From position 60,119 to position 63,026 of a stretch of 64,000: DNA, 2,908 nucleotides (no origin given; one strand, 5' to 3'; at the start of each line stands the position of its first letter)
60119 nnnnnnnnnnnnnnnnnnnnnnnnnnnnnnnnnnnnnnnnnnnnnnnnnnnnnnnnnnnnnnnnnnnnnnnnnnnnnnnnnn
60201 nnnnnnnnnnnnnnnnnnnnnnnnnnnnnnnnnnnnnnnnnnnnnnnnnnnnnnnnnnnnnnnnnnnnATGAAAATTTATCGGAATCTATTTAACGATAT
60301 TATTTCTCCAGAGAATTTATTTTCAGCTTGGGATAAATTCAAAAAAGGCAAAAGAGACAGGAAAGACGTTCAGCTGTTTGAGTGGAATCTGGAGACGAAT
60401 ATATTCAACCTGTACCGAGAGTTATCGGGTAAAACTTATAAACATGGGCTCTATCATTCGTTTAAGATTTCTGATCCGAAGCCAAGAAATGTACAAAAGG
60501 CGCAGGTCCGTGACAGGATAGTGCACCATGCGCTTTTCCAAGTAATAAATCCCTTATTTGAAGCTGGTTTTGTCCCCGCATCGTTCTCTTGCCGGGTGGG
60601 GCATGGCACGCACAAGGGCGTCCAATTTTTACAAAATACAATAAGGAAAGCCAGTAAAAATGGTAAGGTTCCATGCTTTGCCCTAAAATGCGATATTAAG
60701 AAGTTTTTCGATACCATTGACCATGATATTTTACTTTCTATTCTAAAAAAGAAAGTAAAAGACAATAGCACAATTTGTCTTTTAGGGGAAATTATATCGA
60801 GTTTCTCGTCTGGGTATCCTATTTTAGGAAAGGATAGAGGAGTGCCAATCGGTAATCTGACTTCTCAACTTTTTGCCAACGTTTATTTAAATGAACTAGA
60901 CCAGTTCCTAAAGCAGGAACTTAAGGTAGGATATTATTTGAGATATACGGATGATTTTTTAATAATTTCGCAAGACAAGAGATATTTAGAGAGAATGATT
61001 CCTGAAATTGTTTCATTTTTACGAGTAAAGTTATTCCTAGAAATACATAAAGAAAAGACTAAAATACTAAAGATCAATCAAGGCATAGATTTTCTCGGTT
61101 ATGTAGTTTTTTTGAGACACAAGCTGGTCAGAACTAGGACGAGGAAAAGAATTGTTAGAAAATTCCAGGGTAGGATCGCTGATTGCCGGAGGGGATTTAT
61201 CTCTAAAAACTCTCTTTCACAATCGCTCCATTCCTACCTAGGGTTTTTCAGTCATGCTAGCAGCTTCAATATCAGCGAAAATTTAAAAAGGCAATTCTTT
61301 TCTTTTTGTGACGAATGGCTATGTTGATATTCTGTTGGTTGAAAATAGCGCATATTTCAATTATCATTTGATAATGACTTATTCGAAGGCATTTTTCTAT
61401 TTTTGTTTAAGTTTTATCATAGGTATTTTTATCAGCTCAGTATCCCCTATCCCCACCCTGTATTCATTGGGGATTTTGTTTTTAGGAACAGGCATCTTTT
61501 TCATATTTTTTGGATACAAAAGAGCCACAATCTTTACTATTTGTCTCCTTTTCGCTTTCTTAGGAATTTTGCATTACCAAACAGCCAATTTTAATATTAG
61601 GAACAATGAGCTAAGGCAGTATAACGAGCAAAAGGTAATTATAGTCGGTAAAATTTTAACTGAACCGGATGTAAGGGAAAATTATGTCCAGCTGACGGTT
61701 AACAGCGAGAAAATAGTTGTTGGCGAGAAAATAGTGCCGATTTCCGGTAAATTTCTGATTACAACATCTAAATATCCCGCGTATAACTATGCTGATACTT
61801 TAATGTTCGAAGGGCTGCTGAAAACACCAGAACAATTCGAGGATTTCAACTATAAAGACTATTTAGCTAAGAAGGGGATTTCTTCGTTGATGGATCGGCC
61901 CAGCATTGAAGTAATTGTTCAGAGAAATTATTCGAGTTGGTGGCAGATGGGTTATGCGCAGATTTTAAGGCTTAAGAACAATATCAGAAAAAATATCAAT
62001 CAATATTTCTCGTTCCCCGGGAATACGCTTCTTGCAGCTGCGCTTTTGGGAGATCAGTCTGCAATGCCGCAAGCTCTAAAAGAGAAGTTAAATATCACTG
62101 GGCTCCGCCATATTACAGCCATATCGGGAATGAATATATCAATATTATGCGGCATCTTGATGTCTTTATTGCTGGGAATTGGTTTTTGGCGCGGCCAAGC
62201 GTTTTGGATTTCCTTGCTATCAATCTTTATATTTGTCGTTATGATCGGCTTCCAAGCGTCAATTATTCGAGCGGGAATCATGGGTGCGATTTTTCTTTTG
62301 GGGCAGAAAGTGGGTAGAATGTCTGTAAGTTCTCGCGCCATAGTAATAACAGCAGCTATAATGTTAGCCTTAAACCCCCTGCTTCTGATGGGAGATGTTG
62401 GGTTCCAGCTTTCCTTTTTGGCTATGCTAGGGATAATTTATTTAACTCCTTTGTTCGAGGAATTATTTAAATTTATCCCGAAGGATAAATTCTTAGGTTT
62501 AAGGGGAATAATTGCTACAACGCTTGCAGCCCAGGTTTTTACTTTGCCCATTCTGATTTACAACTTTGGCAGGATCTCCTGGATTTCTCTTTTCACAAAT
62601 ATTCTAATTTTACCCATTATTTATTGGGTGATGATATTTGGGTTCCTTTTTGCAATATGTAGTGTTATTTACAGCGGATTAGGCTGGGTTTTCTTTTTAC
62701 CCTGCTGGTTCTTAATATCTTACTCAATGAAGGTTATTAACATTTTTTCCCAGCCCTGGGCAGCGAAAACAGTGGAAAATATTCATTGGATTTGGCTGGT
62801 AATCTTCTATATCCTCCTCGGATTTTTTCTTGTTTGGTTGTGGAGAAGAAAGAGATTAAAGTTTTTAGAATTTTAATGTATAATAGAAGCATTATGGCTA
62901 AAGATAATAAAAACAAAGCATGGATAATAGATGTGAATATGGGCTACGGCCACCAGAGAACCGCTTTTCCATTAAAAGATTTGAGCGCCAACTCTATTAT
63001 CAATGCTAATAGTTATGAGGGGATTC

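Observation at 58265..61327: Complete, apparently active DGR with an atypical layout (antisense avd, TR detached from the RT)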

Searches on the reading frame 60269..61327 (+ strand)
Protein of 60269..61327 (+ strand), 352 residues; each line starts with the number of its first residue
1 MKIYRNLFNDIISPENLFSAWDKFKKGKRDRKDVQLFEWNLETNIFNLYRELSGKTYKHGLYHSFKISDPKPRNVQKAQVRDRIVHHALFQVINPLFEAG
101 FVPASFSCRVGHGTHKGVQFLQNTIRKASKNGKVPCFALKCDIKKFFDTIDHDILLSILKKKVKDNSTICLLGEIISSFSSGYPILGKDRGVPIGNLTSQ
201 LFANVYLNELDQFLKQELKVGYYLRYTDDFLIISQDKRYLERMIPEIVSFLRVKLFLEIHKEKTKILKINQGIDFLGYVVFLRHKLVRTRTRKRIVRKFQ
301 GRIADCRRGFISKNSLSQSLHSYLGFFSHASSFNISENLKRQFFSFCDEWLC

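Call 5: search_protein_families(library=pfam, proteins=[window:60269-61327:+], max_evalue=0.01)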
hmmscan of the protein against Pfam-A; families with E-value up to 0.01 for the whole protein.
window:60269-61327:+ (352 aa): 1 family
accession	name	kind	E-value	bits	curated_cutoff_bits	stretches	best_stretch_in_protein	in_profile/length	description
PF00078.32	RVT_1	-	1.6e-23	83.9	29.6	1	71-279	8-204/205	Reverse transcriptase (RNA-dependent DNA polymerase)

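Call 6: search_protein_families(library=ncbifam, proteins=[window:60269-61327:+], max_evalue=0.01)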
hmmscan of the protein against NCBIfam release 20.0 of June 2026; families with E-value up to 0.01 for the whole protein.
window:60269-61327:+ (352 aa): 8 families
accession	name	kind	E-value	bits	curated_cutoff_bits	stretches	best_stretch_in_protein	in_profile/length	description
TIGR04416.1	group_II_RT_mat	equivalog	1.5e-46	159.2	300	1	16-305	3-297/353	group II intron reverse transcriptase/maturase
NF041747.1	Drt3a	equivalog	1.4e-22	80.6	200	1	132-313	107-302/412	antiviral reverse transcriptase Drt3a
NF041746.1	Drt2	equivalog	3e-17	62.9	390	2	189-315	221-356/416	antiviral reverse transcriptase Drt2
NF038233.2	retron_St85_RT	exception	2.8e-16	59.6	235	1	133-331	86-277/289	retron St85 family RNA-directed DNA polymerase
NF041750.1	Drt5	equivalog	1.8e-07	30.5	550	1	137-292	128-275/484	antiviral reverse transcriptase Drt5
NF041749.1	Drt4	equivalog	7.2e-07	28.5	450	1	190-270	193-270/489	antiviral reverse transcriptase Drt4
TIGR04499.1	abortive_AbiA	subfamily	5.6e-06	25.4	250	1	136-267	146-291/615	AbiA family abortive infection protein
NF041748.1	Drt3b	equivalog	0.00083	18.1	350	1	139-263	177-313/647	antiviral reverse transcriptase Drt3b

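Call 11: search_solved_structures(query=window:60269-61327:+, max_evalue=0.001, show_alignments=1)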
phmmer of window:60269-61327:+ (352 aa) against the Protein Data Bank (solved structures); distinct sequences matched with E-value up to 0.001: 15.
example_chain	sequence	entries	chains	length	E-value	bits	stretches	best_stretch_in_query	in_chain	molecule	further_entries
8ub7_A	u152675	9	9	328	6.5e-50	173.3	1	2-343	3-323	Reverse transcriptase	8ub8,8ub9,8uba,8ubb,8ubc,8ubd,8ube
7uim_D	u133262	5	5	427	1.6e-23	86.5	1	6-332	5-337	Group II intron reverse transcriptase/maturase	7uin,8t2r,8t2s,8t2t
6ar1_A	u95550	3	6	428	6.9e-23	84.4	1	49-307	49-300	GsI-IIC RT | Trt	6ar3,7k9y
5hhl_A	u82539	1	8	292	1.4e-21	80.1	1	6-281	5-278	Retron-type reverse transcriptase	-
5hhj_A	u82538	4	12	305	5.5e-21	78.1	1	27-281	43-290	Retron-type reverse transcriptase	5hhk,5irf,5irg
5g2x_C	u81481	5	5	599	3.7e-16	62.3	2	67-261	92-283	GROUP II INTRON-ENCODED PROTEIN LTRA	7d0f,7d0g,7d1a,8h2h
6me0_C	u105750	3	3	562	8.9e-15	57.7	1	136-308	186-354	Maturase reverse transcriptase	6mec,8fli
8bgj_A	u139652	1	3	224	4e-11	45.7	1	137-281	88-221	RNA-directed DNA polymerase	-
7kft_D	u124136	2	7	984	6.3e-11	45.1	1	71-284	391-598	Cas6-RT-Cas1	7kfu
9d5x_A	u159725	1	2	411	2.2e-08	36.7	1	6-279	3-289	Group II intron-like 4 reverse transcriptase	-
9d4s_A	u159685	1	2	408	2.6e-08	36.5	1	6-279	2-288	Group II intron-like 4 reverse transcriptase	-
9c0i_A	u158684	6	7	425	1.1e-06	31.1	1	182-319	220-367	Reverse transcriptase/maturase family protein | Antiviral reverse transcriptase Drt2 | RNA-dependent DNA polymerase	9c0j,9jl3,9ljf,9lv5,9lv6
9lje_A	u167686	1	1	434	1.2e-06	31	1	182-319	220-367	RNA-dependent DNA polymerase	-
9lv7_A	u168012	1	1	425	0.00014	24.2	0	182-319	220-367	Antiviral reverse transcriptase Drt2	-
9z6y_A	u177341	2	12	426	0.00014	24.2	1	140-248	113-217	Drt3a reverse transcriptase protein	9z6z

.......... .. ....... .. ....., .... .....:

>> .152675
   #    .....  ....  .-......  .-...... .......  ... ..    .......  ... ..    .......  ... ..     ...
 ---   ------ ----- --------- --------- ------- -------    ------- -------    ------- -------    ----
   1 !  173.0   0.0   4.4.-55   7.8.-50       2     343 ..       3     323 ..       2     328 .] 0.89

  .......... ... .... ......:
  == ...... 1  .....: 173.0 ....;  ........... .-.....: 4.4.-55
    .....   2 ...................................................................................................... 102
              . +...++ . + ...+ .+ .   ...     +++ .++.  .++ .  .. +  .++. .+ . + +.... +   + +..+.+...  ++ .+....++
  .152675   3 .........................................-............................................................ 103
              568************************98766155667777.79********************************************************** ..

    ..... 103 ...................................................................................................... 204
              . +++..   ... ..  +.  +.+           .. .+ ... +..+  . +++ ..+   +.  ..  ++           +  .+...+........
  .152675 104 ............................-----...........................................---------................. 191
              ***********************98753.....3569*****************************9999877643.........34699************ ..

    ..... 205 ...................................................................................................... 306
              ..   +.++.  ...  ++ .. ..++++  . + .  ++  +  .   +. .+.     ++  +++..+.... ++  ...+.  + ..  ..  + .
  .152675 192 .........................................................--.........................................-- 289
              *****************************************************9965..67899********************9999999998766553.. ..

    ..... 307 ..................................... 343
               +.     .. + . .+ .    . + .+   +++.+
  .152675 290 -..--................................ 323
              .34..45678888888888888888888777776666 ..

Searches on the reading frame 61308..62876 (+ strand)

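Call 5: search_protein_families(library=pfam, proteins=[window:61308-62876:+], max_evalue=0.01)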
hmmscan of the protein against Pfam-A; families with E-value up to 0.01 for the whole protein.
window:61308-62876:+ (522 aa): 2 families
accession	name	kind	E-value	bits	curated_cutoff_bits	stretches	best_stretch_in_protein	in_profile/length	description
PF03772.21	Competence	-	1.3e-53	182.6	23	1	246-513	2-269/270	Competence protein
PF13567.11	DUF4131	-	7.3e-24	84.7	31.6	1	53-201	7-163/165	Domain of unknown function (DUF4131)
